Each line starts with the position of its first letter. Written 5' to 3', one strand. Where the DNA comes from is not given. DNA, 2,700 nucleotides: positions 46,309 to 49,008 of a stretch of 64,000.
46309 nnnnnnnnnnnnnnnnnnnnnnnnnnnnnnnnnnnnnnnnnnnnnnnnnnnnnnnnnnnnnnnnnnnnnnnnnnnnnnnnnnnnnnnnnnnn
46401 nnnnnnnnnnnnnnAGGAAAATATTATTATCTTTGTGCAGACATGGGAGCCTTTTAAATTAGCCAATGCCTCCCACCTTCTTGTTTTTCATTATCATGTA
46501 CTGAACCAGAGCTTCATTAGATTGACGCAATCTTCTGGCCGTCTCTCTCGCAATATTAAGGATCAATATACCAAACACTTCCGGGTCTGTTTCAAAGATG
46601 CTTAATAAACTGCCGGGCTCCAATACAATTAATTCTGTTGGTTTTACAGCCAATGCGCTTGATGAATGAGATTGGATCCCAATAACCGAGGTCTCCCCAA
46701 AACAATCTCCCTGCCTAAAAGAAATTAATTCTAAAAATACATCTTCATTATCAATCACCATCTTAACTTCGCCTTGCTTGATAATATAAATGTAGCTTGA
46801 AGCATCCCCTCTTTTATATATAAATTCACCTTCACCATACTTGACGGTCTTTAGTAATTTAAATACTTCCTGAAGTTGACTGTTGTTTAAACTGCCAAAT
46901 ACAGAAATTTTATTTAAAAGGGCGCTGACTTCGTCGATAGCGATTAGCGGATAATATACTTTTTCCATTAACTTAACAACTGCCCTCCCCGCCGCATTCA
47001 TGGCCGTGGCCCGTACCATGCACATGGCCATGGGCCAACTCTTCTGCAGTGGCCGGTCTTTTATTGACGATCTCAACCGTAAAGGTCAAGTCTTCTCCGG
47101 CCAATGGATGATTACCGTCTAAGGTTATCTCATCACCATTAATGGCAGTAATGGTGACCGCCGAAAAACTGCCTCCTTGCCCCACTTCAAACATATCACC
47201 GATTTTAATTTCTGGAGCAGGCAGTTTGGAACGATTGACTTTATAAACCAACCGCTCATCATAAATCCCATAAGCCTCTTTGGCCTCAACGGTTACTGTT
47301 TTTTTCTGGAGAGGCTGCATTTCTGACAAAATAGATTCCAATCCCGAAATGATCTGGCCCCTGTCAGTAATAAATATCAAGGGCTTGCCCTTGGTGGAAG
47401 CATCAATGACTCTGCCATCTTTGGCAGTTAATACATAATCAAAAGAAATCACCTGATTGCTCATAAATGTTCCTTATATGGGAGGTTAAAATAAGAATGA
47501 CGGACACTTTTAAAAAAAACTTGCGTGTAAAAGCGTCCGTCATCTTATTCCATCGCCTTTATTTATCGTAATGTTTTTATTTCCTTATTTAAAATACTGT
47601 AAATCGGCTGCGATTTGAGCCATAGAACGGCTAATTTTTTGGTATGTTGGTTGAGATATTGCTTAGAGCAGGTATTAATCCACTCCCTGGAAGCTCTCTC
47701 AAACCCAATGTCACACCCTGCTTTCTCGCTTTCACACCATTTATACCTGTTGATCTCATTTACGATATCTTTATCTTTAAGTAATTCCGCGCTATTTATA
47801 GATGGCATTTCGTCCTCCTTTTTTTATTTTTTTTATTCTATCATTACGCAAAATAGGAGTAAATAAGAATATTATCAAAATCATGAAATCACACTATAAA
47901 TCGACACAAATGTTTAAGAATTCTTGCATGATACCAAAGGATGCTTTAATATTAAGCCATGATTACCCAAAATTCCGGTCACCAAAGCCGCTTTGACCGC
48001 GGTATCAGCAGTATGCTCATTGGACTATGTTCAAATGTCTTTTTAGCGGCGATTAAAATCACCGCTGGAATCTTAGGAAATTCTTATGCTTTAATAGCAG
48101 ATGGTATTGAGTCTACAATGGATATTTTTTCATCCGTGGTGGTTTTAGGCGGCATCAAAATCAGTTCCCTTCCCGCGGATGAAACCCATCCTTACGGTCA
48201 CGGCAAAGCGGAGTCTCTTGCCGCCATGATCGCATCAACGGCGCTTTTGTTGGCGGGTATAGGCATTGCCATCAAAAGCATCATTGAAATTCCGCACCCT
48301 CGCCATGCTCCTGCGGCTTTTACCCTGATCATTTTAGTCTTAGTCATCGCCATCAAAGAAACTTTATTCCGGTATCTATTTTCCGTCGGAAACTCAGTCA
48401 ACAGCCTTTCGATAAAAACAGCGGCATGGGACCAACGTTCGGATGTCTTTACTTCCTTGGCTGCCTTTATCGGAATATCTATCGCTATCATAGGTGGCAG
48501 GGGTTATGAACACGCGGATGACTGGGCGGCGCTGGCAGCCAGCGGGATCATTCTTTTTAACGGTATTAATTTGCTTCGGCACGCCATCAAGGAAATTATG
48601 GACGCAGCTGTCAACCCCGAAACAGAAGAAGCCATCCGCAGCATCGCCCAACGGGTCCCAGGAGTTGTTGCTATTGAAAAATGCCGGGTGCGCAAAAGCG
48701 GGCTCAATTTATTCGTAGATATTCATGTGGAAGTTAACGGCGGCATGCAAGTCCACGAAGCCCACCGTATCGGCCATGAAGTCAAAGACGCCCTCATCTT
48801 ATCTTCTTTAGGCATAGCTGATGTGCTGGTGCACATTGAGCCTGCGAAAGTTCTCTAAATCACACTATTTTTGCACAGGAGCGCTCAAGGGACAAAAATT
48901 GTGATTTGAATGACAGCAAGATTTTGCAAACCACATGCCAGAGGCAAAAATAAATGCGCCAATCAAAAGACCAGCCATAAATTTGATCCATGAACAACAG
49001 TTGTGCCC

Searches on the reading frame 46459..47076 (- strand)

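Call 65: search_protein_families(library=pfam, proteins=[window:46459-47076:-], max_evalue=0.00001)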
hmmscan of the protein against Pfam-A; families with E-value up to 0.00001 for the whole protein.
window:46459-47076:- (205 aa): 1 family
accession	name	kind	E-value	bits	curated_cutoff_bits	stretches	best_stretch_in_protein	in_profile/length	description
PF00027.35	cNMP_binding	-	1.8e-15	57.1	27.5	1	78-164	2-89/89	Cyclic nucleotide-binding domain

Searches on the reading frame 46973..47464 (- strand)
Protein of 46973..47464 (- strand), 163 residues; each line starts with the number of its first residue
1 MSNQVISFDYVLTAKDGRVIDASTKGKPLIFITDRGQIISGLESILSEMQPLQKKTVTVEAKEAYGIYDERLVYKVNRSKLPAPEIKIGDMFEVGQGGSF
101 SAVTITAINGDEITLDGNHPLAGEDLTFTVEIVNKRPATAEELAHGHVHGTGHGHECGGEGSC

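Call 65: search_protein_families(library=pfam, proteins=[window:46973-47464:-], max_evalue=0.00001)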
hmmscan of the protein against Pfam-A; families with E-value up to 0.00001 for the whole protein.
window:46973-47464:- (163 aa): 1 family
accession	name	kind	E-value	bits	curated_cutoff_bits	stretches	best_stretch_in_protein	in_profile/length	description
PF00254.34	FKBP_C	-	2.3e-11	44.3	21.1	1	3-67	8-73/94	FKBP-type peptidyl-prolyl cis-trans isomerase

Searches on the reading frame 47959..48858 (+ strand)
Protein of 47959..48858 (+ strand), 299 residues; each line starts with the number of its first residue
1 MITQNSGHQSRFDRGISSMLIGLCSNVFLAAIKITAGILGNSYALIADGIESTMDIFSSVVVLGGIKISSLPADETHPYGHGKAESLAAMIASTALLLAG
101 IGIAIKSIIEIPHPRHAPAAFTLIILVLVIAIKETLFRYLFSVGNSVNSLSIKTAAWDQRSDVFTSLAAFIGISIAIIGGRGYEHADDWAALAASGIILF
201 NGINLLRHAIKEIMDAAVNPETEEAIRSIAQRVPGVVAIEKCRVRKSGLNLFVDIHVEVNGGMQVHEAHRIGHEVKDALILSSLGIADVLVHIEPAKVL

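Call 65: search_protein_families(library=pfam, proteins=[window:47959-48858:+], max_evalue=0.00001)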
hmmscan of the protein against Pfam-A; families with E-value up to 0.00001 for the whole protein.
window:47959-48858:+ (299 aa): 2 families
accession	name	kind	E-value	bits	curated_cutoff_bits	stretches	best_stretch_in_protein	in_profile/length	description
PF01545.26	Cation_efflux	-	3.5e-41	141.6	26.6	1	20-214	2-198/198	Cation efflux family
PF16916.11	ZT_dimer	-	2e-21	76.2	26.7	1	220-295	3-77/78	Dimerisation domain of Zinc Transporter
